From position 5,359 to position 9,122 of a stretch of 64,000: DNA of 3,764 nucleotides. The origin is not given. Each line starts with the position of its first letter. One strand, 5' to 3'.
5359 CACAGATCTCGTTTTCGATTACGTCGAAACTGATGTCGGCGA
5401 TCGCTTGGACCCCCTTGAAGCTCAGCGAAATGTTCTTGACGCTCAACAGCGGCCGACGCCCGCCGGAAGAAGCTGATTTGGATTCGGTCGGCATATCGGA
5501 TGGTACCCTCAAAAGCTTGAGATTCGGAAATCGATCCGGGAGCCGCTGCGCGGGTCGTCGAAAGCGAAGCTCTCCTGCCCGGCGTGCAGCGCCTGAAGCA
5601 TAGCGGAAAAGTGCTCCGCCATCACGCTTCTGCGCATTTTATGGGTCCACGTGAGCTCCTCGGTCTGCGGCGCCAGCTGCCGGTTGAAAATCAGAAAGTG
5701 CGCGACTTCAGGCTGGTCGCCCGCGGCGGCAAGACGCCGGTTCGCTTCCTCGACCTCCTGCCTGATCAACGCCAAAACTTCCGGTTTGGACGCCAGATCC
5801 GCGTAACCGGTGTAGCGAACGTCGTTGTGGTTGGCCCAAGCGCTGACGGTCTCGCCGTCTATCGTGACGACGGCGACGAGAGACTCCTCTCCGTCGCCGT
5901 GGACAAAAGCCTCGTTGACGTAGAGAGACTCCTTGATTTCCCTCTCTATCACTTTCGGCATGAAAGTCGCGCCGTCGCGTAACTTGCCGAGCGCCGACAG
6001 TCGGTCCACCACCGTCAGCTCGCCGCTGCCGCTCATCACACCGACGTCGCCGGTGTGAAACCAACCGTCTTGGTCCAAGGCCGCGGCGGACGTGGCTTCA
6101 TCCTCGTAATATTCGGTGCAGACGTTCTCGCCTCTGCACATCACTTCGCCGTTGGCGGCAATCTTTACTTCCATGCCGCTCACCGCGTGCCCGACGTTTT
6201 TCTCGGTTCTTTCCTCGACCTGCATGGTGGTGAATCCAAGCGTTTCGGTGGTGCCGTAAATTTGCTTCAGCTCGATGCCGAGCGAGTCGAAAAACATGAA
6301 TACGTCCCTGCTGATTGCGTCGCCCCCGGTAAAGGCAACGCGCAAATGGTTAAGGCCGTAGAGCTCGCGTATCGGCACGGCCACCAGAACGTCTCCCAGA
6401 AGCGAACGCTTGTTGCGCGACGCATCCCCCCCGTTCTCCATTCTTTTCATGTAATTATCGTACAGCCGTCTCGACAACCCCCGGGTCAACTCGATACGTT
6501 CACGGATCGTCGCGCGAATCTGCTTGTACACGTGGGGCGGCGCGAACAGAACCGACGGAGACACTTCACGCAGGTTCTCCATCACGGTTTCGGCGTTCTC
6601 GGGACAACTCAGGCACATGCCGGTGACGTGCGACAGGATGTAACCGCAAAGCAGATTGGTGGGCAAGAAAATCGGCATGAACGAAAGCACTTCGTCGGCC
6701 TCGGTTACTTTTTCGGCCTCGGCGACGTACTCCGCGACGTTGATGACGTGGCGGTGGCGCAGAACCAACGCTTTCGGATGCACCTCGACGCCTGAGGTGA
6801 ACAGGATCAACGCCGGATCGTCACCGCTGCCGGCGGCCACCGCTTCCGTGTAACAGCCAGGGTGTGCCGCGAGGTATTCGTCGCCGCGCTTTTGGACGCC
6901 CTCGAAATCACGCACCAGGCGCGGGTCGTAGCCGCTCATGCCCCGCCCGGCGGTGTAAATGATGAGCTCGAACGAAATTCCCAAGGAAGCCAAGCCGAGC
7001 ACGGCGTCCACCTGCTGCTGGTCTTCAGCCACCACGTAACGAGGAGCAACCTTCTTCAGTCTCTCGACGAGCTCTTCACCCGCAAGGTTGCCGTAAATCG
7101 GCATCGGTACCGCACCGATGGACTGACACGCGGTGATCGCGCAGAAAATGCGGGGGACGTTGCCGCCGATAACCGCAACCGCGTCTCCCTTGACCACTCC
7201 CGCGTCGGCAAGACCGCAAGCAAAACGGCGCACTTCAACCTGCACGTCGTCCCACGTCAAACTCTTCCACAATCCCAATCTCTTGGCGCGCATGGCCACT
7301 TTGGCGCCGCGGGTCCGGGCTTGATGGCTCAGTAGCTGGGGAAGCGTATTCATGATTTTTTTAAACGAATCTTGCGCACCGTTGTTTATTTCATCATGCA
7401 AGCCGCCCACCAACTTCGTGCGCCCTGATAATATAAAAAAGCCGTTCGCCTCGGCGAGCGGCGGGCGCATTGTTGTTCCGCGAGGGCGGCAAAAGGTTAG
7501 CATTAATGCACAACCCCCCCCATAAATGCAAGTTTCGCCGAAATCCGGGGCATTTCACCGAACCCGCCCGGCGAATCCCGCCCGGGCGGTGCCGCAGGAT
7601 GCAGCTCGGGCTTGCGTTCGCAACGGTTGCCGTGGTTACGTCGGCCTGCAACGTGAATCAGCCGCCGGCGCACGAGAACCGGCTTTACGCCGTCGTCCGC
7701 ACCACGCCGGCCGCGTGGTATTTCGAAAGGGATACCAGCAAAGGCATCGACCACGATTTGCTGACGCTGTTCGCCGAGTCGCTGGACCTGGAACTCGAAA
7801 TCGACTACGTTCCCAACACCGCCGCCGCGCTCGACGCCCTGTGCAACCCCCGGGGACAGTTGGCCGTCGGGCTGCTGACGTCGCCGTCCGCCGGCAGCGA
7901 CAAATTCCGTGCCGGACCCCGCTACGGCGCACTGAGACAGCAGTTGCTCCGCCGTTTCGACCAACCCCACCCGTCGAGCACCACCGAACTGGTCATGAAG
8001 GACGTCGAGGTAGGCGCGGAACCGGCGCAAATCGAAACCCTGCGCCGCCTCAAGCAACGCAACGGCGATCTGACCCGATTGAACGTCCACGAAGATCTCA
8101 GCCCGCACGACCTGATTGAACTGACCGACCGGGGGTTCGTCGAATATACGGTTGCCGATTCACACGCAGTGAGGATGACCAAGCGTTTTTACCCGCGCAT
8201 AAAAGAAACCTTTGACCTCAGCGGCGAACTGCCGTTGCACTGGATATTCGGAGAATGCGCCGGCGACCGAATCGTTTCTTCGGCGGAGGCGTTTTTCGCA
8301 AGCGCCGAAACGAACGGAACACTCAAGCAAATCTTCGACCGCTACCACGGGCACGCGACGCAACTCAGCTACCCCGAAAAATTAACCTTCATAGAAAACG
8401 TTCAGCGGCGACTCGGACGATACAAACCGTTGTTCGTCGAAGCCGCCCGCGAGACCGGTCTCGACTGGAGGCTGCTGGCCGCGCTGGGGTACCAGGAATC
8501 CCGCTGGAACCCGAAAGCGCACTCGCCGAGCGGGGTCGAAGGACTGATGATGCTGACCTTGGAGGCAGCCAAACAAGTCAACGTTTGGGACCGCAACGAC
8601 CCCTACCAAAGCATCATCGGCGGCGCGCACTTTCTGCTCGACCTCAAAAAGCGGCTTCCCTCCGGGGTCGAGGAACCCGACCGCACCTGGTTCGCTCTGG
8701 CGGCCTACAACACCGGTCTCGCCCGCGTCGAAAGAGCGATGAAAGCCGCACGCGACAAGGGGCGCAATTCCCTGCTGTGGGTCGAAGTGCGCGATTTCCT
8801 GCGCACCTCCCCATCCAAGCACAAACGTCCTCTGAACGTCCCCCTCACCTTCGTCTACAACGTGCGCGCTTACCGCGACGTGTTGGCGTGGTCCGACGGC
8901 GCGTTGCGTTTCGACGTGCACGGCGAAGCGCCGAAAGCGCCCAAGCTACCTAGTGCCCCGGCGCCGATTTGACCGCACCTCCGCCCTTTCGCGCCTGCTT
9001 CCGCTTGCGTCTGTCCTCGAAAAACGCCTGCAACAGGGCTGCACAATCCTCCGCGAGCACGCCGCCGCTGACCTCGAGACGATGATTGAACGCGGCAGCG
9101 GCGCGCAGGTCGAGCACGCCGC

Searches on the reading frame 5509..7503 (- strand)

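Call 27: search_protein_families(library=pfam, proteins=[window:5509-7503:-], max_evalue=0.00001)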
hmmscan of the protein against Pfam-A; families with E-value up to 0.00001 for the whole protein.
window:5509-7503:- (664 aa): 1 family
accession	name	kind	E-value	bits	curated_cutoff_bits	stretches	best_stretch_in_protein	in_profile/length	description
PF00501.34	AMP-binding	-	9.1e-51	173.3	29.9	1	59-466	2-384/384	AMP-binding enzyme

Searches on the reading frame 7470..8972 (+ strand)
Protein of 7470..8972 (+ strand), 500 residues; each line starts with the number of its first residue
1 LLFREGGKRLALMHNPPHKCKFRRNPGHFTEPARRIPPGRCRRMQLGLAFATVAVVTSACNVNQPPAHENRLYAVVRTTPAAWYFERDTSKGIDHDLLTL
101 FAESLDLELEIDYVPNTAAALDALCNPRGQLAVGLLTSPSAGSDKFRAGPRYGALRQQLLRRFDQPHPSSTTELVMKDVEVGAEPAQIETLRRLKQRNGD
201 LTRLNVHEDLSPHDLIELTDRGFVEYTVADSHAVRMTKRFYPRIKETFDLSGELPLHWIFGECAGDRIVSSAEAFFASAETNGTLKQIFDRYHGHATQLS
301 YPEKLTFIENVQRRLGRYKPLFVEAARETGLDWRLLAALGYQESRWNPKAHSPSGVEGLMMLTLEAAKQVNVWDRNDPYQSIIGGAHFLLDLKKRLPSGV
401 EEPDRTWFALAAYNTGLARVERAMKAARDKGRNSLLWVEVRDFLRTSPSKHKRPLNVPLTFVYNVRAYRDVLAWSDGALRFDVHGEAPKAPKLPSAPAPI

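Call 28: search_protein_families(library=pfam, proteins=[window:7470-8972:+], max_evalue=0.00001)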
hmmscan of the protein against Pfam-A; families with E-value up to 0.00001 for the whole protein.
window:7470-8972:+ (500 aa): 1 family
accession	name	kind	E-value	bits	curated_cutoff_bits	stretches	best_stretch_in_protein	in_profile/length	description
PF01464.25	SLT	-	9.5e-21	74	21.3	1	322-433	3-114/117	Transglycosylase SLT domain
